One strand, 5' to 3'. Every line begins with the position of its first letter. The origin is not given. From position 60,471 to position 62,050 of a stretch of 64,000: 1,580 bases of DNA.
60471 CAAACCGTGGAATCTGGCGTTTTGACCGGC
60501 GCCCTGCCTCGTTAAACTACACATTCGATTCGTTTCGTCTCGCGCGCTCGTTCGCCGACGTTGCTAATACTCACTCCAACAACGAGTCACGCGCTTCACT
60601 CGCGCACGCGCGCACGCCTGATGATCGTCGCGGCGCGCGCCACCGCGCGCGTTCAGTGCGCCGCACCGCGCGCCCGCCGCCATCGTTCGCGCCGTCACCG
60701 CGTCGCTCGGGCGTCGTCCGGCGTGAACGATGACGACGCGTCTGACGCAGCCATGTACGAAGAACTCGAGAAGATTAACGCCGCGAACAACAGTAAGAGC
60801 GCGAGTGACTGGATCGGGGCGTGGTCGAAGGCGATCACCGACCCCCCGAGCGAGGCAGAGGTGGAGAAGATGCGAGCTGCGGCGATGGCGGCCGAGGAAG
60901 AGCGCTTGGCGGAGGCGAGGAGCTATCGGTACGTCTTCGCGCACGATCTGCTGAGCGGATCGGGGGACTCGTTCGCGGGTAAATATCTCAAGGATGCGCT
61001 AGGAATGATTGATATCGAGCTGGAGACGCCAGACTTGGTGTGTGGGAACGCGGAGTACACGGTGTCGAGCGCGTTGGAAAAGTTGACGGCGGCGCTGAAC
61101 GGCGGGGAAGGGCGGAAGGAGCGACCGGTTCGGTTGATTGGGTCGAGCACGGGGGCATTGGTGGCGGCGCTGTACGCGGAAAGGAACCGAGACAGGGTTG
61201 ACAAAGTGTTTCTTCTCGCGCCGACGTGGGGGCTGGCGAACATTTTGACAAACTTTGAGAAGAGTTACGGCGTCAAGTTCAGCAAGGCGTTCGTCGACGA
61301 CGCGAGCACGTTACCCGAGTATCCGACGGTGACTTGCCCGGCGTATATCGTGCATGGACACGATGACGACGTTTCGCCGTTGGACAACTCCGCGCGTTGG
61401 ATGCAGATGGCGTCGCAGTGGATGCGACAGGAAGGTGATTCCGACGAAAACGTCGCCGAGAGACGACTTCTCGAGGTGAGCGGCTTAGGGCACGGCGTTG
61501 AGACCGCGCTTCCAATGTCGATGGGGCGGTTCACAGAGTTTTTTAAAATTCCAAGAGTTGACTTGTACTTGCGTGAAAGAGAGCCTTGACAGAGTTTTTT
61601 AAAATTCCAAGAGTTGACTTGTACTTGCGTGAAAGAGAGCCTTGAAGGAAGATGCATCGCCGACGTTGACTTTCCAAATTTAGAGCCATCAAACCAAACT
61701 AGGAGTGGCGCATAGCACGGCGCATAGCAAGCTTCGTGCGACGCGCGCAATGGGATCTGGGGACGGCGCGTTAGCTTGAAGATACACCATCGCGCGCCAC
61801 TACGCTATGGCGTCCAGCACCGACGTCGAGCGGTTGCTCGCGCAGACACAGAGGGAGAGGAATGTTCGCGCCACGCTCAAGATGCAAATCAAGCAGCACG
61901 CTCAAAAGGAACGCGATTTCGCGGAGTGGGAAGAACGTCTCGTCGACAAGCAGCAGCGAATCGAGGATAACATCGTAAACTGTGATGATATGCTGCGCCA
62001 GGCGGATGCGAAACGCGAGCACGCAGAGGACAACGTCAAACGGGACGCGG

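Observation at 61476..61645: AT-rich perfect 56-bp tandem duplication straddling the stop codon of the alpha/beta-hydrolase gene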

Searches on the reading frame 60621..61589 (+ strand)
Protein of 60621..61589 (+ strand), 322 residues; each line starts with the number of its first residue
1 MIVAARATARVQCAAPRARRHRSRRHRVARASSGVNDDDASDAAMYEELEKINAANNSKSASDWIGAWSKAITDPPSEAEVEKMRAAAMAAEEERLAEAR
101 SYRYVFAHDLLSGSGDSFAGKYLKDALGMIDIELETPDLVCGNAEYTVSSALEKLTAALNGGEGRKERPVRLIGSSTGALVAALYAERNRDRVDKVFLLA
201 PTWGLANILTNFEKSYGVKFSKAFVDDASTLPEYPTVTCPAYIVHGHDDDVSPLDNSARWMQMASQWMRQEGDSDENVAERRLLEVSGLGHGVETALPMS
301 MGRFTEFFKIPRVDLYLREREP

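Call 8: find_homologous_proteins(query=window:60621-61589:+)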
Query window:60621-61589:+ (322 aa): 13 proteins with E <= 0.001 among 8000 candidates.
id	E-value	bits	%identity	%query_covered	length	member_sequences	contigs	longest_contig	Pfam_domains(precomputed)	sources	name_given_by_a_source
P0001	2.7e-209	712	100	100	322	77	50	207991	PF12146.16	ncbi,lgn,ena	-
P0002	2.8e-162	558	90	86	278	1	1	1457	PF12697.14,PF12146.16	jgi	jgi:pimeloyl-ACP methyl ester carboxylesterase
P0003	1.2e-132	460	70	93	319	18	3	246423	PF12146.16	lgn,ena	-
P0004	3.1e-132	459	73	87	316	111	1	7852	PF12146.16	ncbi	-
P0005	9.7e-131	454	65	99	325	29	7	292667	PF12146.16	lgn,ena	-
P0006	2.8e-127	443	64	96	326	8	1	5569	PF12146.16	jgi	-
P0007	9.3e-126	438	70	90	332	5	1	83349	PF12146.16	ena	-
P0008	1.9e-61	226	76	43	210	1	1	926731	PF12146.16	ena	-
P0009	1.4e-52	197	47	67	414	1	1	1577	PF12146.16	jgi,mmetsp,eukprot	mmetsp:Transcript_33714/g.82720 ORF Transcript_33714/g.82720 Transcript_33714/m.82720 type:complete 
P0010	1.1e-35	142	45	60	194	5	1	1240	-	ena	-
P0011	1.1e-35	142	55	42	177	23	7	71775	-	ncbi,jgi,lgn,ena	jgi:hypothetical protein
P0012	1.6e-34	138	47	54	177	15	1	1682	-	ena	-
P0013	5.1e-26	110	34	78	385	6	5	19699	PF00561.27,PF12146.16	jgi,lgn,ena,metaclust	metaclust:\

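Call 10: find_encoding_contigs(protein=window:60621-61589:+, flank=3000, max_places=10)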
Protein window:60621-61589:+ (322 aa): 24 contigs read that carry it; 5 places shown.
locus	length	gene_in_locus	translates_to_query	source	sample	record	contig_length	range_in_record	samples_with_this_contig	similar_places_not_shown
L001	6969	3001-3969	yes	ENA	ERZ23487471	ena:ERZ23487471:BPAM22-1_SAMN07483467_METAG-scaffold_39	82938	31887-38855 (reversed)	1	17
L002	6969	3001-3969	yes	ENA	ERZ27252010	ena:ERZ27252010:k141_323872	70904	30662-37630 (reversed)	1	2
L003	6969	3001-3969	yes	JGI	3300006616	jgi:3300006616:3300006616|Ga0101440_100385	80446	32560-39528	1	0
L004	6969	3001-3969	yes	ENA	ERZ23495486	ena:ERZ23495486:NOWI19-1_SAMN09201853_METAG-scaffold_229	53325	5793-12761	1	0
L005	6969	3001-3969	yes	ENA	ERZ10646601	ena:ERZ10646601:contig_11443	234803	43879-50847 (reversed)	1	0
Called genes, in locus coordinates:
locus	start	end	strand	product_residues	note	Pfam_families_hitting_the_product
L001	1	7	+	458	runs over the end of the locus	PF03114:BAR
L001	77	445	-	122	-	-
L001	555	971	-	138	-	PF00179:UQ_con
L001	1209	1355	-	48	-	-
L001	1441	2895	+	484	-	PF02670:DXP_reductoisom, PF08436:DXP_redisom_C, PF13288:DXPR_C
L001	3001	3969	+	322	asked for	PF12146:Hydrolase_4 (faint)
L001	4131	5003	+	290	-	PF13863:DUF4200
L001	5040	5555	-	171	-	PF05620:TMEM208_SND2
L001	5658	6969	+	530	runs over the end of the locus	PF01494:FAD_binding_3 (weak)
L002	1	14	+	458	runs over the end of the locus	PF03114:BAR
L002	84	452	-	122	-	-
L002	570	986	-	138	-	PF00179:UQ_con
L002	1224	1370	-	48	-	-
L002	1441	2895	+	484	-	PF02670:DXP_reductoisom, PF08436:DXP_redisom_C, PF13288:DXPR_C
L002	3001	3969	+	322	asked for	PF12146:Hydrolase_4 (faint)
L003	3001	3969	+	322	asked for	PF12146:Hydrolase_4 (faint)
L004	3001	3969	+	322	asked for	PF12146:Hydrolase_4 (faint)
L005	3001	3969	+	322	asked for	PF12146:Hydrolase_4 (faint)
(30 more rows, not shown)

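Call 11: find_encoding_contigs(protein=P0001, flank=3000, max_places=10)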
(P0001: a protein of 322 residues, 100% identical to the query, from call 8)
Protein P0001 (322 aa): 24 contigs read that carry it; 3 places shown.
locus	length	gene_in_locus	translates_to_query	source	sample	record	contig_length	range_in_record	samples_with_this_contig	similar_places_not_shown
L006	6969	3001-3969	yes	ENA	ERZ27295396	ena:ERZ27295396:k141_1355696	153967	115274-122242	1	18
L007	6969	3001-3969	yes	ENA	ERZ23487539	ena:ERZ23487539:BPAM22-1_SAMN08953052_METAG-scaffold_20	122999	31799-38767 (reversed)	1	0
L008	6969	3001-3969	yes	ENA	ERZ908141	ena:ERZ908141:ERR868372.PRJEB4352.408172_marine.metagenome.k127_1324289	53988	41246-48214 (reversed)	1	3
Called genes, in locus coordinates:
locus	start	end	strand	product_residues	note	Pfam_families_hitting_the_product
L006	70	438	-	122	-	-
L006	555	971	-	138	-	PF00179:UQ_con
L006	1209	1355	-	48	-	-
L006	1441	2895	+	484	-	PF02670:DXP_reductoisom, PF08436:DXP_redisom_C, PF13288:DXPR_C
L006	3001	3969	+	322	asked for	PF12146:Hydrolase_4 (faint)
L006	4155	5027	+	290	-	PF13863:DUF4200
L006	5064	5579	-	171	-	PF05620:TMEM208_SND2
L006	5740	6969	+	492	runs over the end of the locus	PF01494:FAD_binding_3 (weak)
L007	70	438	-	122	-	-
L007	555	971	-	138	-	PF00179:UQ_con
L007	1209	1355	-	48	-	-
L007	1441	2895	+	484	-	PF02670:DXP_reductoisom, PF08436:DXP_redisom_C, PF13288:DXPR_C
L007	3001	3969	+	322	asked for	PF12146:Hydrolase_4 (faint)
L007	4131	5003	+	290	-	PF13863:DUF4200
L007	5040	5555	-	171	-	PF05620:TMEM208_SND2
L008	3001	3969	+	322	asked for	PF12146:Hydrolase_4 (faint)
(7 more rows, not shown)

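Call 14: list_cluster_members(proteins=[window:60621-61589:+, P0004, P0011])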
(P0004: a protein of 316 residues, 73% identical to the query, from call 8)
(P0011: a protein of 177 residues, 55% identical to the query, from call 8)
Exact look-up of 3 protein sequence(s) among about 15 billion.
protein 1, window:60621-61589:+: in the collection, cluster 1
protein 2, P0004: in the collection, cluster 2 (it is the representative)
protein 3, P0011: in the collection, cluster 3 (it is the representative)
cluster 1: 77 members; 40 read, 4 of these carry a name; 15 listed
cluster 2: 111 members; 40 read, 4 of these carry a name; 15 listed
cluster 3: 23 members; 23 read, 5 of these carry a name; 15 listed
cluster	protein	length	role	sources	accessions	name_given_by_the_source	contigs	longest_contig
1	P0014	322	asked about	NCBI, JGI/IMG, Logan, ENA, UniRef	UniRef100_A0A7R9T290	pimeloyl-ACP methyl ester carboxylesterase | Serine aminopeptidase S33 domain-containing protein n=1 Tax=Ostreococcus sp. ...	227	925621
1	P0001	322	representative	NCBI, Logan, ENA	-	-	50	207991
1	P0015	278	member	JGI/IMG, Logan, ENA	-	pimeloyl-ACP methyl ester carboxylesterase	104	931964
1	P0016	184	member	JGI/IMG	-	pimeloyl-ACP methyl ester carboxylesterase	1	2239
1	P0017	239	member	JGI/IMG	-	pimeloyl-ACP methyl ester carboxylesterase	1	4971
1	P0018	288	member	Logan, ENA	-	-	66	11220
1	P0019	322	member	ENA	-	-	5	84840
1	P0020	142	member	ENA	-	-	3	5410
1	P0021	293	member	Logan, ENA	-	-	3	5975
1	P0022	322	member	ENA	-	-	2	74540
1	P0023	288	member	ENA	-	-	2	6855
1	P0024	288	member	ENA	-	-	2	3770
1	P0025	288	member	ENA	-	-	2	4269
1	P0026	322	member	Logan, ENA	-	-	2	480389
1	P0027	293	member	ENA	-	-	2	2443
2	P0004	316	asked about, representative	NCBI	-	-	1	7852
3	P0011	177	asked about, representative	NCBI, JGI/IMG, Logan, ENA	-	hypothetical protein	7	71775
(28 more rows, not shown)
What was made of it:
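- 60621..61589 (+): Alpha/beta-hydrolase CDS, 322 aa, with an Arg-rich N-terminal presequence. An alternative start at 60753 gives 278 aa. The exact protein is in public collections as UniRef100_A0A7R9T290, Ostreococcus sp. (call 14).
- The same 322-aa protein is on record in UniProt for an Ostreococcus sp. (call 14).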

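Call 15: find_encoding_contigs(protein=window:60753-61589:+, flank=3000, max_places=10)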
Protein window:60753-61589:+ (278 aa): 24 contigs read that carry it; 10 places shown.
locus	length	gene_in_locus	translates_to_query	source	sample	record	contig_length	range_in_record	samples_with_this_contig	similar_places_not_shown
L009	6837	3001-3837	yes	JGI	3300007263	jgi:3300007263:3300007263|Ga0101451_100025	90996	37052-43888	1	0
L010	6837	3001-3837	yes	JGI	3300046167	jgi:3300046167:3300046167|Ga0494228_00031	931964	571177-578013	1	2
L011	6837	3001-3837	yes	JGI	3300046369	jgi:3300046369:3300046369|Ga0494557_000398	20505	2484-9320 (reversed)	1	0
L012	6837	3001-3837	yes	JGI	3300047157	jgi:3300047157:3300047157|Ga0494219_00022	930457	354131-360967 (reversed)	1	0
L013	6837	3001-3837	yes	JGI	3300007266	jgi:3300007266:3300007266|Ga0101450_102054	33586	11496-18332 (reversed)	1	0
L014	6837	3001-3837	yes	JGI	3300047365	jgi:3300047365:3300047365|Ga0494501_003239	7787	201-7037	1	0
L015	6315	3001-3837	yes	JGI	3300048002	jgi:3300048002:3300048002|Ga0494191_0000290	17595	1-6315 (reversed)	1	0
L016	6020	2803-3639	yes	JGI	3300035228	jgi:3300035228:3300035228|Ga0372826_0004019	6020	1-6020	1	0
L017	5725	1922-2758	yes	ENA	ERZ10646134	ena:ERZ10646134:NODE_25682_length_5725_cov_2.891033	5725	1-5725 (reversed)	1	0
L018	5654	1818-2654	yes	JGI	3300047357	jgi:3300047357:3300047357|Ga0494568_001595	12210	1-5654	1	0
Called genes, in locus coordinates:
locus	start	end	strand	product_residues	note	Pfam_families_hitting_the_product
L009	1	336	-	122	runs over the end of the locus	-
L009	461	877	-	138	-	PF00179:UQ_con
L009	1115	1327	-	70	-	-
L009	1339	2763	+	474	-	PF02670:DXP_reductoisom, PF08436:DXP_redisom_C, PF13288:DXPR_C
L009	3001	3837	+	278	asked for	PF12697:Abhydrolase_6 (faint), PF12146:Hydrolase_4 (faint)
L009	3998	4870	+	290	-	PF13863:DUF4200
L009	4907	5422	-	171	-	PF05620:TMEM208_SND2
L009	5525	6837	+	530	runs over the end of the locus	PF01494:FAD_binding_3 (weak)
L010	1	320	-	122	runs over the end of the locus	-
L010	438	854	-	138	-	PF00179:UQ_con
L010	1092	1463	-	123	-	-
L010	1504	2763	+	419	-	PF02670:DXP_reductoisom, PF08436:DXP_redisom_C, PF13288:DXPR_C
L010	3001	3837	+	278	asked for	PF12697:Abhydrolase_6 (faint), PF12146:Hydrolase_4 (faint)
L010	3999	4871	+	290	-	PF13863:DUF4200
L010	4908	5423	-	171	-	PF05620:TMEM208_SND2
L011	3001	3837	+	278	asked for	PF12697:Abhydrolase_6 (faint), PF12146:Hydrolase_4 (faint)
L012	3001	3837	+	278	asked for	PF12697:Abhydrolase_6 (faint), PF12146:Hydrolase_4 (faint)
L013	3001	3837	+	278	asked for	PF12697:Abhydrolase_6 (faint), PF12146:Hydrolase_4 (faint)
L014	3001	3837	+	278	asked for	PF12697:Abhydrolase_6 (faint), PF12146:Hydrolase_4 (faint)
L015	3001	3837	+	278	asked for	PF12697:Abhydrolase_6 (faint), PF12146:Hydrolase_4 (faint)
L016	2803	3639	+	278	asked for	PF12697:Abhydrolase_6 (faint), PF12146:Hydrolase_4 (faint)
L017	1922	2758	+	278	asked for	PF12697:Abhydrolase_6 (faint), PF12146:Hydrolase_4 (faint)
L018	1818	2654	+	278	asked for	PF12697:Abhydrolase_6 (faint), PF12146:Hydrolase_4 (faint)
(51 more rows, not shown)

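Call 16: find_encoding_contigs(protein=P0002, flank=3000, max_places=3)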
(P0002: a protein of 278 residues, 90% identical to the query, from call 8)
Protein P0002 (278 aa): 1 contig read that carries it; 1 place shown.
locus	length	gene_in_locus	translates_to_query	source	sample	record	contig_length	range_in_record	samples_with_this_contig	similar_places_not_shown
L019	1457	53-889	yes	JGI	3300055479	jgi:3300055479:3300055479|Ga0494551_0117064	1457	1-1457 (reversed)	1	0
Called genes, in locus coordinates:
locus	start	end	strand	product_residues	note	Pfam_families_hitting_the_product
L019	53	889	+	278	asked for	PF12697:Abhydrolase_6 (faint), PF12146:Hydrolase_4 (weak)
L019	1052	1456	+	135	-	?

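Call 17: find_encoding_contigs(protein=P0003, flank=3000, max_places=3)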
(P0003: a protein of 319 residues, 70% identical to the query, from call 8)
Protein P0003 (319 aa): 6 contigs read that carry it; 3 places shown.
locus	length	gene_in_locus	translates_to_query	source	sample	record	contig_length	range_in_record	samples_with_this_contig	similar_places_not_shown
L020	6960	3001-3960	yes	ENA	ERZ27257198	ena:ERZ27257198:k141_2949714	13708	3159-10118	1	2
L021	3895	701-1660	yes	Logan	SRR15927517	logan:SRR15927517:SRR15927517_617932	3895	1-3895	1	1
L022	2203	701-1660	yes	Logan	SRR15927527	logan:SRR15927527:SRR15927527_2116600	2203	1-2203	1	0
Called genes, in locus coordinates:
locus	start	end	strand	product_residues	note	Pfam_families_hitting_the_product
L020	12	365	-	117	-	-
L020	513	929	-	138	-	PF00179:UQ_con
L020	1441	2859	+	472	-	PF02670:DXP_reductoisom, PF08436:DXP_redisom_C, PF13288:DXPR_C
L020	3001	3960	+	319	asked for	PF12146:Hydrolase_4 (faint)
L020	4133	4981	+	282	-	PF13863:DUF4200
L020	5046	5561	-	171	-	PF05620:TMEM208_SND2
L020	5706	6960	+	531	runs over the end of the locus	PF01266:DAO (faint), PF01494:FAD_binding_3 (faint)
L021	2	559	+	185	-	?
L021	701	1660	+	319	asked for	PF12146:Hydrolase_4 (faint)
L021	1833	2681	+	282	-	PF13863:DUF4200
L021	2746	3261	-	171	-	PF05620:TMEM208_SND2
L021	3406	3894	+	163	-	?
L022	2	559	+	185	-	?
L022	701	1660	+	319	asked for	PF12146:Hydrolase_4 (faint)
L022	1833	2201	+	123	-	?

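Call 20: find_encoding_contigs(protein=P0005, flank=1500, max_places=2)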
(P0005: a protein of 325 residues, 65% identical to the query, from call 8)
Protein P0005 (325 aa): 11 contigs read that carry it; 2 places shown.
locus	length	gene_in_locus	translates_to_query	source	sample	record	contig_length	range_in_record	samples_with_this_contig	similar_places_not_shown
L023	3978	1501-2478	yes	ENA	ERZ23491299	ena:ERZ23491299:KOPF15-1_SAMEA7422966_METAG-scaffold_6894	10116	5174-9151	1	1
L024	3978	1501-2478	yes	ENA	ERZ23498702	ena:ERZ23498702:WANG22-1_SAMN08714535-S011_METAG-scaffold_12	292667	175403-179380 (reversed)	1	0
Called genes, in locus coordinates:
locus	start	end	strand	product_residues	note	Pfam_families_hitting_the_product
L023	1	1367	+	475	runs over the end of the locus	PF02670:DXP_reductoisom, PF08436:DXP_redisom_C, PF13288:DXPR_C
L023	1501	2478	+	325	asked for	PF12146:Hydrolase_4 (faint)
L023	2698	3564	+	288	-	-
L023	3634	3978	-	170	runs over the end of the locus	PF05620:TMEM208_SND2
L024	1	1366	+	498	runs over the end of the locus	PF02670:DXP_reductoisom, PF08436:DXP_redisom_C, PF13288:DXPR_C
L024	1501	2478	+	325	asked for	PF12146:Hydrolase_4 (faint)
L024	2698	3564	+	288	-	-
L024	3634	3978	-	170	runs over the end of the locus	PF05620:TMEM208_SND2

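Call 21: find_encoding_contigs(protein=P0007, flank=1500, max_places=2)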
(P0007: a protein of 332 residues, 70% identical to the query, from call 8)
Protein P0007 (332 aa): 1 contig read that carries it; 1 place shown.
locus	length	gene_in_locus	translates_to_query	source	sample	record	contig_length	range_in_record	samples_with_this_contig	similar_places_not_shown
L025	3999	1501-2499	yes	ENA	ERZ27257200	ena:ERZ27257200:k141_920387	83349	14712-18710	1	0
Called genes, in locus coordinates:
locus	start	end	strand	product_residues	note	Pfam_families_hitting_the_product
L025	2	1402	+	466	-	PF02670:DXP_reductoisom, PF08436:DXP_redisom_C, PF13288:DXPR_C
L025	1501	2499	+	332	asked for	PF12146:Hydrolase_4 (faint)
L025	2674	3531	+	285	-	PF13863:DUF4200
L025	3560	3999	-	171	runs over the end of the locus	PF05620:TMEM208_SND2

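Call 22: find_encoding_contigs(protein=P0004, flank=1500, max_places=2)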
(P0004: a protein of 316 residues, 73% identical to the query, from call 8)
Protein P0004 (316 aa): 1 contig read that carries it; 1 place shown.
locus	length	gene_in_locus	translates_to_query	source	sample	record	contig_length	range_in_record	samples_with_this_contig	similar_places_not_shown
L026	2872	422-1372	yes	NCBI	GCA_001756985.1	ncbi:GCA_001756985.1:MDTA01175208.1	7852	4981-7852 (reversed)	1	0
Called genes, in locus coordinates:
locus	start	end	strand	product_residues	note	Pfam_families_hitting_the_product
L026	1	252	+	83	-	?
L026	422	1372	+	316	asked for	PF12146:Hydrolase_4 (faint)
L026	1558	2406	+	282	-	PF13863:DUF4200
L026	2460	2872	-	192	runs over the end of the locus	PF05620:TMEM208_SND2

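Call 27: search_protein_families(library=pfam, proteins=[window:60621-61589:+], max_evalue=0.01)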
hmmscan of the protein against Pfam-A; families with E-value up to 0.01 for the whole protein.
window:60621-61589:+ (322 aa): 7 families
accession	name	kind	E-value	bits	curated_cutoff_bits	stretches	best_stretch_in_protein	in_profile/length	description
PF12146.15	Hydrolase_4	-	2.4e-07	30.8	27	1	165-212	73-122/239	Serine aminopeptidase, S33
PF00561.26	Abhydrolase_1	-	5.1e-05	23.5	25.8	1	167-205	69-111/245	alpha/beta hydrolase fold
PF12697.13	Abhydrolase_6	-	5.2e-05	24.4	26.3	0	95-206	19-99/217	Alpha/beta hydrolase family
PF01734.28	Patatin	-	0.0024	18.6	27.7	1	159-192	20-51/191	Patatin-like phospholipase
PF10503.15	Esterase_PHB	-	0.0046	16.7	23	0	170-281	99-209/219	Esterase PHB depolymerase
PF06821.19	Ser_hydrolase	-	0.0057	17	22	0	159-267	46-141/172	Serine hydrolase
PF00756.26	Esterase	-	0.0073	16.5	22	0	144-272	92-217/251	Putative esterase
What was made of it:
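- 60621..61589 (+): Pfam Hydrolase_4 scores 30.8 bits against a cut-off of 27 (call 27).
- On Alpha/beta-hydrolase fold (host gene): PF12146 Hydrolase_4 scores 30.8 bits against a cut-off of 27 (call 27).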

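Call 45: search_solved_structures(query=A1, max_evalue=0.01, show_alignments=1)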
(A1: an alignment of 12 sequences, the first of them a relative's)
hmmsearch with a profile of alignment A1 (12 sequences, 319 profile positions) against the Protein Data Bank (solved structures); distinct sequences matched with E-value up to 0.01: 5.
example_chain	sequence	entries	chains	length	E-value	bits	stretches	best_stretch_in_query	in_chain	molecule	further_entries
9h0z_A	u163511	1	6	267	0.001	21.5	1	114-258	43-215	Serine aminopeptidase S33 domain-containing protein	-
7wwh_A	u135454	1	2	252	0.0023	20.3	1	143-257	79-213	Alpha/beta hydrolase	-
7q4h_A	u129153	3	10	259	0.0025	20.2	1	116-258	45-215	Hydrolase_4 domain-containing protein | Serine aminopeptidase S33 domain-containing protein | Prolyl oligopeptidase family protein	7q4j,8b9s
9w30_A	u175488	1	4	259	0.005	19.2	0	157-262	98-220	Alpha/beta superfamily hydrolase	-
3pf8_A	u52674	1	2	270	0.0088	18.4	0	144-203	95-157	Cinnamoyl esterase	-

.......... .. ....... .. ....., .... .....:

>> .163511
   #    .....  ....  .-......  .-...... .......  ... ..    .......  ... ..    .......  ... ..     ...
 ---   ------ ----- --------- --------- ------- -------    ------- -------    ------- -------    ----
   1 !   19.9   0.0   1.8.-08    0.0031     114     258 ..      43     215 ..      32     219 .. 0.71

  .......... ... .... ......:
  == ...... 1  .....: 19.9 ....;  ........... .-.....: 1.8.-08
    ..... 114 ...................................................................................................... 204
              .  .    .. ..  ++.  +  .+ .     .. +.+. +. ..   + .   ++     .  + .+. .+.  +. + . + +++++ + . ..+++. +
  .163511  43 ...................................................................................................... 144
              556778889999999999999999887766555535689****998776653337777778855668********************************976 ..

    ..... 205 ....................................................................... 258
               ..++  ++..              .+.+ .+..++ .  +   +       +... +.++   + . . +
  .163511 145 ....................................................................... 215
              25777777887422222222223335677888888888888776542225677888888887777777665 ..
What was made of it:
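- On Alpha/beta-hydrolase fold (host gene): There are weak profile hits to solved S33 and alpha/beta hydrolases, with E from 1e-3 (call 45).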

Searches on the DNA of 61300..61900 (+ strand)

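Call 46: search_rna_families(source=window, start=61300, end=61900, threshold=evalue, max_evalue=1)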
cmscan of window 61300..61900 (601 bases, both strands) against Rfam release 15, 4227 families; matches with E-value up to 1: 0.
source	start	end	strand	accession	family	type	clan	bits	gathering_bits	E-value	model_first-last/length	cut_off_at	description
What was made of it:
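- On Curated structured RNA family (Rfam): 0 matches at E up to 1 in 61300-61900 on both strands (call 46).
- Closest known: Structured 3'-UTR RNA elements. Different: No Rfam match at E up to 1 (call 46).
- There is no Rfam match (call 46).
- Tried and rejected: Rfam at E up to 1 found nothing (call 46).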

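Call 47: search_dna_similar(query=window:61480-61700:+, collection=phages, mode=distant, max_evalue=0.001)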
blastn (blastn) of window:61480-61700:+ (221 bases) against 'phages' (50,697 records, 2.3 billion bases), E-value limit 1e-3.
No match.
